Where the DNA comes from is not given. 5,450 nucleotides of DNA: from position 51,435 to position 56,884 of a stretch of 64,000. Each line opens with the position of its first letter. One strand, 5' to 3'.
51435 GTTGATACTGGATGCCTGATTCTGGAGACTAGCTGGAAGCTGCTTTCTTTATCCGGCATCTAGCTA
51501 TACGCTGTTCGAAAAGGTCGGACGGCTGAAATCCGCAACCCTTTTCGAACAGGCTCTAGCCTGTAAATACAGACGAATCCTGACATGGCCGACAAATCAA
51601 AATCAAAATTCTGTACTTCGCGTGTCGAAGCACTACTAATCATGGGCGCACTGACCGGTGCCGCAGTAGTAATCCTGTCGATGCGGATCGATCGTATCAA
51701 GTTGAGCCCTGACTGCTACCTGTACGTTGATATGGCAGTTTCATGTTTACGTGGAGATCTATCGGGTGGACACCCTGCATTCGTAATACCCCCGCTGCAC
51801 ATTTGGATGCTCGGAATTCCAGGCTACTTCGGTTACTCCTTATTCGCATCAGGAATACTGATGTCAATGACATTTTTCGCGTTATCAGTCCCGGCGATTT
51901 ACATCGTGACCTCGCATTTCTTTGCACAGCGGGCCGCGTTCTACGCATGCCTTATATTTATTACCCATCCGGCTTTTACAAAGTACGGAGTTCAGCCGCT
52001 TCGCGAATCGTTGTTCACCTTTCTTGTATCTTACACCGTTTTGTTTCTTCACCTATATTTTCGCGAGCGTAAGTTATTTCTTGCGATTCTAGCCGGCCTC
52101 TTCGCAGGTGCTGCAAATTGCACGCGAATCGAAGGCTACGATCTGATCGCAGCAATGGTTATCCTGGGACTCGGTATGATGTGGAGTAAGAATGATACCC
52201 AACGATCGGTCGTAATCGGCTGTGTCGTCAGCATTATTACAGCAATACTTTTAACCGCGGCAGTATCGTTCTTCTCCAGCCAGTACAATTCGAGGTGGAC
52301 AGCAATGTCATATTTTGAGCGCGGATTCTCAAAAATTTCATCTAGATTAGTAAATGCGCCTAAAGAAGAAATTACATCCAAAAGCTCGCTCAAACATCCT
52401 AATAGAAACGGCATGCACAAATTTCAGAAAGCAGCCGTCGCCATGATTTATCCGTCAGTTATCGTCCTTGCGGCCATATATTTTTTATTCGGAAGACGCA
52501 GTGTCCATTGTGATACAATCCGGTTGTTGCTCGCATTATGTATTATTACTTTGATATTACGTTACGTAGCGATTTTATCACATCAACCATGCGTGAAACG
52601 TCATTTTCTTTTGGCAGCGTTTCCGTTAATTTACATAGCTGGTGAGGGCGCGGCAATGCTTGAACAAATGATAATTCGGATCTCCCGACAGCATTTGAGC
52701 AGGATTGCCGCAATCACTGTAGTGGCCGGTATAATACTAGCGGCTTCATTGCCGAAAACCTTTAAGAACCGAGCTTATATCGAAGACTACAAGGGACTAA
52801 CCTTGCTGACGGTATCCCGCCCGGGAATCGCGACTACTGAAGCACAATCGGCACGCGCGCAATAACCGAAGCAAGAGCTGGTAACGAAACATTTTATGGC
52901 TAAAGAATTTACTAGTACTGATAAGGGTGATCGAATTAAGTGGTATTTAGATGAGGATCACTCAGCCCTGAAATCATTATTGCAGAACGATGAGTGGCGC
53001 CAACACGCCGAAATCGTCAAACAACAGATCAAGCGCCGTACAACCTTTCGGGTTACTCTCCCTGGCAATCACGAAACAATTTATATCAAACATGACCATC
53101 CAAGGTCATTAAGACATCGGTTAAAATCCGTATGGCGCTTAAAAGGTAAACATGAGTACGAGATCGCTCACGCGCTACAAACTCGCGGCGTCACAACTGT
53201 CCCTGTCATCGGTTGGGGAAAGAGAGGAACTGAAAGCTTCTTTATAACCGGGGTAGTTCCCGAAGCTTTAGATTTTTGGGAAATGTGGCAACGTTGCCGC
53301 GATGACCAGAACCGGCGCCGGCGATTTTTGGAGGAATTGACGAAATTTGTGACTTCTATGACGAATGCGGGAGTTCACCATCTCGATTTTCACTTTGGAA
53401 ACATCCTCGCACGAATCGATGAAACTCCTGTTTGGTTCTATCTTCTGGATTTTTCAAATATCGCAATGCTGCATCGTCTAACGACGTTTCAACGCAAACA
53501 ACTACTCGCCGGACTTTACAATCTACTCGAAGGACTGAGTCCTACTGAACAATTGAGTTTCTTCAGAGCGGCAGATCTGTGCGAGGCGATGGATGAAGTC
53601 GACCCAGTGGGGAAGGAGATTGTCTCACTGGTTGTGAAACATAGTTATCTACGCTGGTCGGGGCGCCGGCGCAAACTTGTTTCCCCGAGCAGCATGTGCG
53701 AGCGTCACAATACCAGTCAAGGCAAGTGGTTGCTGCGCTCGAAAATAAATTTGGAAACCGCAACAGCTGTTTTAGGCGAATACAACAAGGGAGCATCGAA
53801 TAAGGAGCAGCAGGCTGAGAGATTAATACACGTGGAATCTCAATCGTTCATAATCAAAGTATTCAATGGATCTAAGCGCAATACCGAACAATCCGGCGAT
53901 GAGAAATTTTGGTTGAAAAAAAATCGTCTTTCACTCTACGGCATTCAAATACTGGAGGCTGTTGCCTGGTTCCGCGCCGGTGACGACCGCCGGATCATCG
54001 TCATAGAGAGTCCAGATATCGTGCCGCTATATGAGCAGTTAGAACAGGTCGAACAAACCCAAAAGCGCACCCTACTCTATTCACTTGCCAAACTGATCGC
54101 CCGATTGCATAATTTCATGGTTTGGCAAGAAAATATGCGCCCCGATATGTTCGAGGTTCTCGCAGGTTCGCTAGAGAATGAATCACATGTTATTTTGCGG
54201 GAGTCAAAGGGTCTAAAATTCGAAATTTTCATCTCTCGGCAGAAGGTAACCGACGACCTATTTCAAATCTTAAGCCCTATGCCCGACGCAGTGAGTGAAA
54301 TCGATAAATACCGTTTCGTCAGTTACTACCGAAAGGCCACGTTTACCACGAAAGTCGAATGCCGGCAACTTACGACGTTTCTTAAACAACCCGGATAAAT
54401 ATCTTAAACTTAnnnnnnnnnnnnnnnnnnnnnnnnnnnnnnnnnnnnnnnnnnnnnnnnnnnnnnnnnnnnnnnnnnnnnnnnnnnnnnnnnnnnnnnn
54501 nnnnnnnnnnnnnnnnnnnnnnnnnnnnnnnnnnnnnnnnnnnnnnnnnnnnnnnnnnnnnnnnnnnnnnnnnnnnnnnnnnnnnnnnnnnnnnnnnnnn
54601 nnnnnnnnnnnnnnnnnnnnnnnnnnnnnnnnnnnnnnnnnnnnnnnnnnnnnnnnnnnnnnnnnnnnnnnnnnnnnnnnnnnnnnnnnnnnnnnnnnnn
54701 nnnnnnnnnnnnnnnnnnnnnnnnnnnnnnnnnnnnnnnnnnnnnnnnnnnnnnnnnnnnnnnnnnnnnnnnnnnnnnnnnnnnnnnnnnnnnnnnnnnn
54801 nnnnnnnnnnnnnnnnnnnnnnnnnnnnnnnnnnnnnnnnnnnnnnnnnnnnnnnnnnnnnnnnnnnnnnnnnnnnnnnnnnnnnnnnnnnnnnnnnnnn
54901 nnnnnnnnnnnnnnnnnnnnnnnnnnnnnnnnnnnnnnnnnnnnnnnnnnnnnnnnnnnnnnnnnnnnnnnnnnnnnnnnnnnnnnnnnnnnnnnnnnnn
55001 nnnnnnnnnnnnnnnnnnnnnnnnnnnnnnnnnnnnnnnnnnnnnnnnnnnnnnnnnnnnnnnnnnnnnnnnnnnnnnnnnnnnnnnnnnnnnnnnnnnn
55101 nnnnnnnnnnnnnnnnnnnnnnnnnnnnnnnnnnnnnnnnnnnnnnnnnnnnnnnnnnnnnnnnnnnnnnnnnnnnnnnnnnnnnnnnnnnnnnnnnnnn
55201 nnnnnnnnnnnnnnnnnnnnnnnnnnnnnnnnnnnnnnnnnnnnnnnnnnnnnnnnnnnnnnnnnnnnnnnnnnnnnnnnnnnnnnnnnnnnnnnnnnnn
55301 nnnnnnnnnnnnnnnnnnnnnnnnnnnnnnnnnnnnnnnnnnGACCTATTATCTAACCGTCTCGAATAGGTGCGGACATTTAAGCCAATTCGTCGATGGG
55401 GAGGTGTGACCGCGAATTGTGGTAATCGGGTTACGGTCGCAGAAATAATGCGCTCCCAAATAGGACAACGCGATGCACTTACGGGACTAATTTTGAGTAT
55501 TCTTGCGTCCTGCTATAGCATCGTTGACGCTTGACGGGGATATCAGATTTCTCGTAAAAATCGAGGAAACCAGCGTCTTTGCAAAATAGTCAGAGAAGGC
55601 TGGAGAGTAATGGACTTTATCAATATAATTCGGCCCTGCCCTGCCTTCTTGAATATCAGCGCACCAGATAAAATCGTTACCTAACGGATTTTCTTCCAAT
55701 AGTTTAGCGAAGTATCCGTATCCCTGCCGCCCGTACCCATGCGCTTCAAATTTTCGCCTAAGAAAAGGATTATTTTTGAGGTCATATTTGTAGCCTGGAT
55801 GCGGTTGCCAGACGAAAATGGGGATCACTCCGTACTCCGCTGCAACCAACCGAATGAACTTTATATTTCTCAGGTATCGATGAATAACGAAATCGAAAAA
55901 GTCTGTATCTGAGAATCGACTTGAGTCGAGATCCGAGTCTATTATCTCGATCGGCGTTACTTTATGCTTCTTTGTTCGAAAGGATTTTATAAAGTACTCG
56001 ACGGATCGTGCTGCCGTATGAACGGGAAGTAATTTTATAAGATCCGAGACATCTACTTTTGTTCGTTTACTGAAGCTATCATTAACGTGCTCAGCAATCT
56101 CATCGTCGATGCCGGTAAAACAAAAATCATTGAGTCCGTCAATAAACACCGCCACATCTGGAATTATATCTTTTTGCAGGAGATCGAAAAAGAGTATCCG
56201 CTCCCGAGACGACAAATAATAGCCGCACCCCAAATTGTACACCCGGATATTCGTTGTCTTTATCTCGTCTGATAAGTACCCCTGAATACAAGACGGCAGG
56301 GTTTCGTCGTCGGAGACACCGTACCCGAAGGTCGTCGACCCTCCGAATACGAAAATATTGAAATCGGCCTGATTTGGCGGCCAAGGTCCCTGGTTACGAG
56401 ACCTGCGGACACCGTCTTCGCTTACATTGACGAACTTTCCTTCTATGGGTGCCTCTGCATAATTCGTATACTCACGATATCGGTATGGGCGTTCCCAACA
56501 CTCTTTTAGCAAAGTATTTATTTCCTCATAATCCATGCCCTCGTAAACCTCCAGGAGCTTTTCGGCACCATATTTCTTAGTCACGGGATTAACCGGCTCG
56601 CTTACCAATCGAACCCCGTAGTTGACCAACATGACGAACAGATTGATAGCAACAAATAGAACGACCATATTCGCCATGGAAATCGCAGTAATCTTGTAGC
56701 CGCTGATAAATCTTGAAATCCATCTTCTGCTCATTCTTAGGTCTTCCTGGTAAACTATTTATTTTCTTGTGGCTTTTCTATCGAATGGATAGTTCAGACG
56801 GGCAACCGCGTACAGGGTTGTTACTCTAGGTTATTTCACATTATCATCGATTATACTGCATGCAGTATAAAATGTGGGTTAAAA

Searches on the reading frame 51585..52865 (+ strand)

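Call 8: search_protein_families(library=pfam, proteins=[window:51585-52865:+], max_evalue=0.001)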
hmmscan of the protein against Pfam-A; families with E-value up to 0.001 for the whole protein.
window:51585-52865:+ (426 aa): 1 family
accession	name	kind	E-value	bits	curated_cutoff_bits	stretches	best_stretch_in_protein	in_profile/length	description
PF13231.12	PMT_2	-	6.6e-05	23.6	26.1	1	69-210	3-142/160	Dolichyl-phosphate-mannose-protein mannosyltransferase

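Call 56: search_protein_families(library=ncbifam, proteins=[window:51585-52865:+], max_evalue=0.1)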
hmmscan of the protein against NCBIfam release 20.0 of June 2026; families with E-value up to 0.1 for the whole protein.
window:51585-52865:+ (426 aa): 0 families

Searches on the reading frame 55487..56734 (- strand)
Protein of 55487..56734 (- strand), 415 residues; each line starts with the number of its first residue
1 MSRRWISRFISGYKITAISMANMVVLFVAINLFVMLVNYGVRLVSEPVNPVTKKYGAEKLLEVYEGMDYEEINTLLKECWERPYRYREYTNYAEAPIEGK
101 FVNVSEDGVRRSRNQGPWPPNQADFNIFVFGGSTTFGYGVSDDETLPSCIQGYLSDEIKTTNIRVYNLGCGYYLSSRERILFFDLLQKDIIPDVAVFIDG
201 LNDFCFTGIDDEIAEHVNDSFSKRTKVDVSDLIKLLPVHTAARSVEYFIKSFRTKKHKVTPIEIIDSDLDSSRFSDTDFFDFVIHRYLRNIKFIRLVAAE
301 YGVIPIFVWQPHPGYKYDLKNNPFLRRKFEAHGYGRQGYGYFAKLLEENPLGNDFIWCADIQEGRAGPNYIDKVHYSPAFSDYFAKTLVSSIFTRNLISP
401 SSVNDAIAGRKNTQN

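Call 8: search_protein_families(library=pfam, proteins=[window:55487-56734:-], max_evalue=0.001)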
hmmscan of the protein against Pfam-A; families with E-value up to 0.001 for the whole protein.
window:55487-56734:- (415 aa): 1 family
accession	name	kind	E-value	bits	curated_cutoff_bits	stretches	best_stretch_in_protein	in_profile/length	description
PF13472.12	Lipase_GDSL_2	-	8.2e-05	23.6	32.9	1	129-255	1-99/178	GDSL-like Lipase/Acylhydrolase family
